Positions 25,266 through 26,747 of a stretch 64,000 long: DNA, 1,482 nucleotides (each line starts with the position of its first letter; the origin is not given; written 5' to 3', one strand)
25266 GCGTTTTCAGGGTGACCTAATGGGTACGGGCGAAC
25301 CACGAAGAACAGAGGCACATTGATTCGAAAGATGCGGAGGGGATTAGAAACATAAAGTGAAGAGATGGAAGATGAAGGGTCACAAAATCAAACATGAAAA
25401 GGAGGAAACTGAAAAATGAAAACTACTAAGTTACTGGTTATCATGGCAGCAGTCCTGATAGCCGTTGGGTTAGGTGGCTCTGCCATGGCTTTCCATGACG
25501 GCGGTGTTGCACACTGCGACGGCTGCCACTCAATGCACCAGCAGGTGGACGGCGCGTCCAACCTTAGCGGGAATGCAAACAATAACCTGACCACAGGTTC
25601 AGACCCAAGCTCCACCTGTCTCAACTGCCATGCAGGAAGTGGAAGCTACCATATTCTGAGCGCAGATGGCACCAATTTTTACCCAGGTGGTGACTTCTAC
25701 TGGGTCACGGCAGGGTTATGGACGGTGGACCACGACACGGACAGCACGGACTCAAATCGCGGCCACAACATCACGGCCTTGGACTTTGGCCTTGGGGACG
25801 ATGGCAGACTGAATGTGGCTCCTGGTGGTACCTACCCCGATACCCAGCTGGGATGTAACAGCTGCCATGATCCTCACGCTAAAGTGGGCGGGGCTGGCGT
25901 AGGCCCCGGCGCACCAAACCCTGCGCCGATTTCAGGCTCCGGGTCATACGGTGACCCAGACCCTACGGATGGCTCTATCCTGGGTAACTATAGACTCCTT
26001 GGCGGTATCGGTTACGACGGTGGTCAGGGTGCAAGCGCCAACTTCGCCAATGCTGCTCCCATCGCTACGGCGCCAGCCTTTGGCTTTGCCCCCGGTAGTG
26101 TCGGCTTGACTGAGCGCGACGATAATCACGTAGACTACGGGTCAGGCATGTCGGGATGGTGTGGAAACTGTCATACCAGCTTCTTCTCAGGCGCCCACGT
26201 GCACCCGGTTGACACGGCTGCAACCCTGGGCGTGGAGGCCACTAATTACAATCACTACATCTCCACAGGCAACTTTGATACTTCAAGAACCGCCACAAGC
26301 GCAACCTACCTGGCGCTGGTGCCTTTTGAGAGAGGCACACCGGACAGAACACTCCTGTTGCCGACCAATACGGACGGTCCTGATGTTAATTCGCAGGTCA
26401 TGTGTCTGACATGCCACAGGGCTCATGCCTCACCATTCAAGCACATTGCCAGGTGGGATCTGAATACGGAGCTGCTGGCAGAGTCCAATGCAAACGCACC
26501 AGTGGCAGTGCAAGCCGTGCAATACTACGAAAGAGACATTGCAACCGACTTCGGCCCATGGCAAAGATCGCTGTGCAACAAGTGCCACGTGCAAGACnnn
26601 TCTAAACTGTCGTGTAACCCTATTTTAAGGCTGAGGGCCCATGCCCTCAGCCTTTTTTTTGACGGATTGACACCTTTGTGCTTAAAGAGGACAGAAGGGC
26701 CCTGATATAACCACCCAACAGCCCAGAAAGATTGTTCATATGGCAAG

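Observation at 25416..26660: OmcS homolog with conserved filament-forming His and a very strong terminator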

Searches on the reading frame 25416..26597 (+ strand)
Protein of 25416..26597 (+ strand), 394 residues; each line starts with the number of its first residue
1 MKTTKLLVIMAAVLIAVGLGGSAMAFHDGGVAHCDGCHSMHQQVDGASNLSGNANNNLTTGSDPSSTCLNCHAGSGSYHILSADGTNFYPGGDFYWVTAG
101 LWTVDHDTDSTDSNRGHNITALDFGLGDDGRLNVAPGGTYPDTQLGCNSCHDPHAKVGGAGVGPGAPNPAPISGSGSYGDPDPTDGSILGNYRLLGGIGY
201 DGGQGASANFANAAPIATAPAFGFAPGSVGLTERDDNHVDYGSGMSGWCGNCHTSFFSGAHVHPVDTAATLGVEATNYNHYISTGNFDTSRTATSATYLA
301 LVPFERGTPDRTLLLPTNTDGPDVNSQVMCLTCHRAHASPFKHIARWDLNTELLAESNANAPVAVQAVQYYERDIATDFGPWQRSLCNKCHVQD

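Call 3: search_solved_structures(query=window:25416-26597:+, max_evalue=1, show_alignments=3)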
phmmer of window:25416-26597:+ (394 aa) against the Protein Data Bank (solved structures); distinct sequences matched with E-value up to 1: 1.
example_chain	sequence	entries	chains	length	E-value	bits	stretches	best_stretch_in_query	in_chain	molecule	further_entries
6ef8_A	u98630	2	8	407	8.2e-63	216.1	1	26-394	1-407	C-type cytochrome OmcS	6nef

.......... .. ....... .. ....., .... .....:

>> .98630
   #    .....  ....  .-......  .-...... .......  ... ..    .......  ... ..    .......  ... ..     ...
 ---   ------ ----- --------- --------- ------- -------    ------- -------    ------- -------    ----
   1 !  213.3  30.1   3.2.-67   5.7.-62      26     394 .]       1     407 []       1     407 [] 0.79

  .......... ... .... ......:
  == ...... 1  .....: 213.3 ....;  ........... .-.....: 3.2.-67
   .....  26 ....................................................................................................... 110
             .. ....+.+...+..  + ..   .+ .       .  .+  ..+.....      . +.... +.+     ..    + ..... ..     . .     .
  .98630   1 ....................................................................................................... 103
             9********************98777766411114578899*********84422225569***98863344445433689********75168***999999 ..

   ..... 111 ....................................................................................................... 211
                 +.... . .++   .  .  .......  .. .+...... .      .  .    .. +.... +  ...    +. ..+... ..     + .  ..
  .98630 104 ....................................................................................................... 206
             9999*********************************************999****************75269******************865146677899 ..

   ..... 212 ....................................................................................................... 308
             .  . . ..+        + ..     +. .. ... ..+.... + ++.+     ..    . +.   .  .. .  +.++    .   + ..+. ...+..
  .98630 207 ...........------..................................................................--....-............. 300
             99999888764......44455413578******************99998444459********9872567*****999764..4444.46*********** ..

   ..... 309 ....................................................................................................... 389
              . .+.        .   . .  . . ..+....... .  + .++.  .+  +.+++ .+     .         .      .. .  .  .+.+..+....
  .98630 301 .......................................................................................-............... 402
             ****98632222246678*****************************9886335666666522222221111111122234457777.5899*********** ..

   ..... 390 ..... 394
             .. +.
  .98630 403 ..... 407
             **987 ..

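Call 4: search_protein_families(library=pfam, proteins=[window:25416-26597:+], max_evalue=0.1)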
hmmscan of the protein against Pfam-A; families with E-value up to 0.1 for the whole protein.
window:25416-26597:+ (394 aa): 4 families
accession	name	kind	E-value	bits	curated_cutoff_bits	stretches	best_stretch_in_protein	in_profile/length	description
PF09699.15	Paired_CXXCH_1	-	2.8e-07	30.5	20.6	2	326-344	6-23/41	Doubled CXXCH motif (Paired_CXXCH_1)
PF22113.1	Mtrc-MtrF_II-IV_dom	-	0.00096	19.1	30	0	31-79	120-170/176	Outer membrane cytochrome MtrC/MtrF-like, domains II/IV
PF14537.11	Cytochrom_c3_2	-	0.0027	18.5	25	0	32-74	27-66/79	Cytochrome c3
PF03264.19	Cytochrom_NNT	-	0.07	13.3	24.1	1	32-74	126-166/174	NapC/NirT cytochrome c family, N-terminal region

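Call 5: search_protein_families(library=ncbifam, proteins=[window:25416-26597:+], max_evalue=0.1)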
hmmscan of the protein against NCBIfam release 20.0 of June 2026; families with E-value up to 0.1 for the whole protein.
window:25416-26597:+ (394 aa): 3 families
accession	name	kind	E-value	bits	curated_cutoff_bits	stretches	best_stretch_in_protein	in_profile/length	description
TIGR01905.1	paired_CXXCH_1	subfamily_domain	0.00029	20.7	25.2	1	327-343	6-22/41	doubled CXXCH domain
TIGR03508.1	decahem_SO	subfamily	0.0015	18.1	192.2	0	328-393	190-250/258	DmsE family decaheme c-type cytochrome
TIGR03153.1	cytochr_NrfH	equivalog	0.028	14.5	134.2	0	10-76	7-63/138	cytochrome c nitrite reductase small subunit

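Call 11: find_homologous_proteins(query=window:25416-26597:+, max_evalue=0.00001)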
Query window:25416-26597:+ (394 aa): 2888 proteins with E <= 0.00001 among 8000 candidates; the best 120 are listed.
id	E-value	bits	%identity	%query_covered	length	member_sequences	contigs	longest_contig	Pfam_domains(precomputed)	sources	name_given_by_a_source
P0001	7.0e-272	920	100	100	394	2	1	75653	PF09699.16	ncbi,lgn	-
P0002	1.0e-130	455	57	100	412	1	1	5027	PF09699.16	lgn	-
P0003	2.6e-116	407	53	100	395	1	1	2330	PF09699.16,PF22113.2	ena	-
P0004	4.9e-116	406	55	100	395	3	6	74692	PF09699.16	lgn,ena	-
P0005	3.8e-114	400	52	100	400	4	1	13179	PF09699.16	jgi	jgi:hypothetical protein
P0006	1.2e-112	395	53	100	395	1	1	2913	PF09699.16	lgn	-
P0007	1.1e-111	392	51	100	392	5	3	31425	PF09699.16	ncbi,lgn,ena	-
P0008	1.7e-111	391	52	100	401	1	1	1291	PF09699.16,PF22113.2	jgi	jgi:hypothetical protein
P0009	1.6e-110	388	52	100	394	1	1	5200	PF09699.16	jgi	jgi:hypothetical protein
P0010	6.7e-110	386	51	100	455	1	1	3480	PF09699.16,PF14522.12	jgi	jgi:hypothetical protein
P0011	8.3e-110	386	50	100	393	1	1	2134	PF09699.16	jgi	jgi:hypothetical protein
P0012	2.1e-109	384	52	100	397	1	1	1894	PF09699.16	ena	-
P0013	3.8e-109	384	50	100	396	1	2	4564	PF09699.16,PF22113.2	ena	-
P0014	9.0e-109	382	50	100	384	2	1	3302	PF09699.16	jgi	jgi:hypothetical protein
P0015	1.8e-108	381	52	100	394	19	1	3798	PF09699.16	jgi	jgi:hypothetical protein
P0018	2.9e-108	381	53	100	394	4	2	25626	PF09699.16,PF14522.12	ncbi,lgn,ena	-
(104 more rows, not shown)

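Call 12: list_cluster_members(proteins=[P0001, P0004, P0007, P0018])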
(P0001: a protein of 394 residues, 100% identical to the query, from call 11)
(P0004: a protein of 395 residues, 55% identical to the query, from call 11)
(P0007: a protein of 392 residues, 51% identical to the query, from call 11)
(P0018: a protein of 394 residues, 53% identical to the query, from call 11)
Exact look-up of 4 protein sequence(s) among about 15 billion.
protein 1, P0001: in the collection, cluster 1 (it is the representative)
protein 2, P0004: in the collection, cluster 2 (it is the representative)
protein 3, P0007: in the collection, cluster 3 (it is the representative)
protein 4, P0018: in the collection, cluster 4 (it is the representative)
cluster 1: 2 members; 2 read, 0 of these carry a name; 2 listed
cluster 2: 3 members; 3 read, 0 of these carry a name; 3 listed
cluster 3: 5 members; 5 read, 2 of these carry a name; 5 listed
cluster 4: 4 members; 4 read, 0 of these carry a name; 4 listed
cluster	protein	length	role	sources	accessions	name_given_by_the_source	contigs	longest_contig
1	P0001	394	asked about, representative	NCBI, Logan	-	-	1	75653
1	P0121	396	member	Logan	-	-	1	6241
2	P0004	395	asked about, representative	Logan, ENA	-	-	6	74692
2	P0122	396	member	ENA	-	-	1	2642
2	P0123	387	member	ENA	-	-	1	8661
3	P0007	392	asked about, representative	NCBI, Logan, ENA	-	-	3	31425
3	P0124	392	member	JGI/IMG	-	hypothetical protein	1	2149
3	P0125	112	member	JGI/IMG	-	hypothetical protein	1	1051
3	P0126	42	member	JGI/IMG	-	-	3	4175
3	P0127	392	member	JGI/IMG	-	-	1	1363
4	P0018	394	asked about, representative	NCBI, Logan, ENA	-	-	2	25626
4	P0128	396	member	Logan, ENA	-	-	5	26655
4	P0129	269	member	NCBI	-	-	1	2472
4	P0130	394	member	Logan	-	-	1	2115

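Call 15: find_encoding_contigs(protein=P0001, flank=10000, max_places=3)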
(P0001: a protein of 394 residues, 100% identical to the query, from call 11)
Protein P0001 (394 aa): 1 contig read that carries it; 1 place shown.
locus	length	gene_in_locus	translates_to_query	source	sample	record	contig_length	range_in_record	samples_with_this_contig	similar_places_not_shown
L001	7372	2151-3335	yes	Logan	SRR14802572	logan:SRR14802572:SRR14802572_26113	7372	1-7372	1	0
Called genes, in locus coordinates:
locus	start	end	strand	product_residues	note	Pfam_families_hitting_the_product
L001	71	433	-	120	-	PF00072:Response_reg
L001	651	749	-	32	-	-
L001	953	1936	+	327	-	-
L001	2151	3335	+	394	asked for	PF09699:Paired_CXXCH_1 (faint)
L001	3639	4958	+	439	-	PF02239:Cytochrom_D1 (faint), PF21783:YNCE (weak), PF25174:Beta-prop_THOC3 (faint)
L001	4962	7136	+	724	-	-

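Call 30: find_related_loci(query=A1, collection=genome_contigs, flank=10000)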
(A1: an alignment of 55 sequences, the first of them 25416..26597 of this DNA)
Query A1 (394 aa) in genome_contigs; peptide patterns used: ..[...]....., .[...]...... (x = any residue, [..] = any of these).
600 stretches matched a pattern (row limit reached: there are more); 78 encode a relative of the query (tblastn E <= 1e-3); 77 distinct loci.
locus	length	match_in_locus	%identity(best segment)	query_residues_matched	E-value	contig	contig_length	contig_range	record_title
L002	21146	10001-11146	48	1-394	3e-97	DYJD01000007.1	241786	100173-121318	MAG TPA_asm: Desulfosudis oleivorans isolate FI88_2_51_70 Afr_mines_FI88_34_length_241786_cov_29_484096, whole genome sh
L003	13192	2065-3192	48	1-394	2e-95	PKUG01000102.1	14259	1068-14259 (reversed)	MAG: Desulfuromonas sp. isolate BM522 sc_2530, whole genome shotgun sequence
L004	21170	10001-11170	48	1-394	1e-92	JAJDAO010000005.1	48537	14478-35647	MAG: Deltaproteobacteria bacterium isolate OFTM73 OFTM73_4, whole genome shotgun sequence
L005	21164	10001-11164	45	1-394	6e-91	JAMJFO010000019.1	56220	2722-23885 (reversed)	MAG: Desulfobulbaceae bacterium isolate B4-01 NODE_19_length_56220_cov_6.567934, whole genome shotgun sequence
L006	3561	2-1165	46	2-394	1e-89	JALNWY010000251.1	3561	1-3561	MAG: Deltaproteobacteria bacterium isolate SO_2016_LW2 bin 6 scaffold64990_LW138R_2016, whole genome shotgun sequence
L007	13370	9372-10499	45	2-394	5e-86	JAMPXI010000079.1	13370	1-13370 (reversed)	MAG: Desulfuromonadales bacterium isolate R2F_R2FSRR_metabat.27 R2F_C2572, whole genome shotgun sequence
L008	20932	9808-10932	44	1-394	8e-84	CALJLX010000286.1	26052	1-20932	MAG TPA_asm: uncultured Desulfuromonas sp. isolate SRR6007446_bin.72_CONCOCT_v1.1_MAG genome assembly, contig: ERZ724100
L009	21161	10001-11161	46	1-394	2e-92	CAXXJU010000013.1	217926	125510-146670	MAG: Geopsychrobacteraceae bacterium isolate 9bdf4672-5fa0-4c3d-8884-7dacf58b9c52 genome assembly, contig: contig_13, wh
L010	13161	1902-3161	41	1-394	3e-81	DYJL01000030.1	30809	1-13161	MAG TPA_asm: Nitrospira japonica isolate FI88_42_154 Afr_mines_FI88_573_length_30809_cov_69_201925, whole genome shotgun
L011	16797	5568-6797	43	1-394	9e-81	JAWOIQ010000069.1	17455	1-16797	MAG: Desulfurivibrionaceae bacterium isolate CWP5-2.bin.54 k191_351590, whole genome shotgun sequence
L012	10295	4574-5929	40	1-394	2e-78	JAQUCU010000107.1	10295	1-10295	MAG: Desulfuromonadaceae bacterium isolate STCSWMC_138 NODE_19665_length_10295_cov_3.605527_ST_CSWMC, whole genome shotg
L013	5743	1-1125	46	10-394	3e-78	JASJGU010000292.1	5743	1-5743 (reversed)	MAG: Desulfuromusa sp. isolate ChS5.bin.3 ChesSed_k141_87371, whole genome shotgun sequence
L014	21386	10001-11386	39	1-394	3e-73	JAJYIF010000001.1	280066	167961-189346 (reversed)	MAG: Nitrospirae bacterium isolate DBS2-1.bin112 NODE_34_length_280066_cov_3.000118, whole genome shotgun sequence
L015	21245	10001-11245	41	6-394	4e-72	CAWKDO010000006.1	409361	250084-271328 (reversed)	MAG: uncultured delta proteobacterium isolate MFD03899.bin.2.34 genome assembly, contig: contig_33388, whole genome shot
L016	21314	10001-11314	38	1-394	3e-72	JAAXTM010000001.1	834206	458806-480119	MAG: Geobacteraceae bacterium isolate W4_Combined_metabat1_071 W4_Combined_metabat1_071_NODE_2, whole genome shotgun seq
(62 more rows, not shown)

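Call 42: predict_structure(alignment_id=A2)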
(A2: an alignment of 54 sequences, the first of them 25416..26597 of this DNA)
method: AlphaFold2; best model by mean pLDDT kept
length: 394 residues; sequences in the alignment: 54
mean_pLDDT: 58.7   pTM: 0.62
mean pLDDT of the five models: 58.7, 56.9, 56.8, 51.1, 47.2
residues with pLDDT >= 90: 7; 70-90: 108; 50-70: 134; < 50: 145
segments of 3 or more residues with pLDDT < 50: 20-71, 96-165, 225-227, 336-352
pLDDT, mean of each block of 10 residues (from residue 1): 80 71 37 37 35 34 43 54 64 51 44 41 42 39 44 42 48 58 69 56 58 75 53 78 77 61 68 86 77 77 84 87 84 48 43 54 58 70 64 61
secondary structure, 60 per line:
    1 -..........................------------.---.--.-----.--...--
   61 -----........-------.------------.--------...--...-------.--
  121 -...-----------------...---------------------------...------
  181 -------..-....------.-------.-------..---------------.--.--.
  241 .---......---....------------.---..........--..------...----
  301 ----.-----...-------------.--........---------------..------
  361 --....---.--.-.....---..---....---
elements in order: H2-27 H66-72 E103-105 E108-110 E172-174 H191-194 H245-250 H254-257 H274-280 E281-283 H330-337 H363-366 H375-379 H388-391

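Call 46: fold_search(model_id=the predicted structure, library=pdb)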
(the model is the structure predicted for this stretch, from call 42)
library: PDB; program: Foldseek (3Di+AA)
matches with E <= 10: 1; with E <= 0.001: 1
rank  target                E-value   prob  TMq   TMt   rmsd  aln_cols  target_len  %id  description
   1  6ef8_A                1.6e-15  1.00  0.58  0.57   8.6       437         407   37  Cryo-EM of the OmcS nanowires from Geobacter sulfurreducens (released 2019-04-10)

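Call 78: search_protein_representatives(protein=window:25416-26597:+)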
Query: 394 residues. Proteins with E-value up to 0.001 (for the whole library): 619; up to 1e-10: 335; up to 1e-30: 147. The best 150 are listed.
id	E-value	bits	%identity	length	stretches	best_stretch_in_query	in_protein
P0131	3.0e-93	329.6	53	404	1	1-394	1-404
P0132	5.6e-93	328.7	52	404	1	1-394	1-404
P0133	1.7e-88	314.0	51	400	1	8-394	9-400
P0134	7.0e-88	311.9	53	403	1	1-394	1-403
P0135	6.0e-86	305.5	46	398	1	4-394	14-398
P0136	7.0e-86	305.3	48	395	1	3-394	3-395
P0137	7.4e-86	305.2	55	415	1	4-394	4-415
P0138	9.3e-84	298.3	48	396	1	7-394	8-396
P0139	3.4e-82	293.2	51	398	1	2-394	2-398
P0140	8.7e-81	288.6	52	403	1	6-394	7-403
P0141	1.1e-80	288.2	52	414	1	6-394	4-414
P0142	4.2e-78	279.7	53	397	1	5-394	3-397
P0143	1.8e-77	277.6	51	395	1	11-394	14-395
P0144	4.9e-76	272.9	46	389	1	4-394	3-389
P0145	3.0e-75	270.3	49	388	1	1-394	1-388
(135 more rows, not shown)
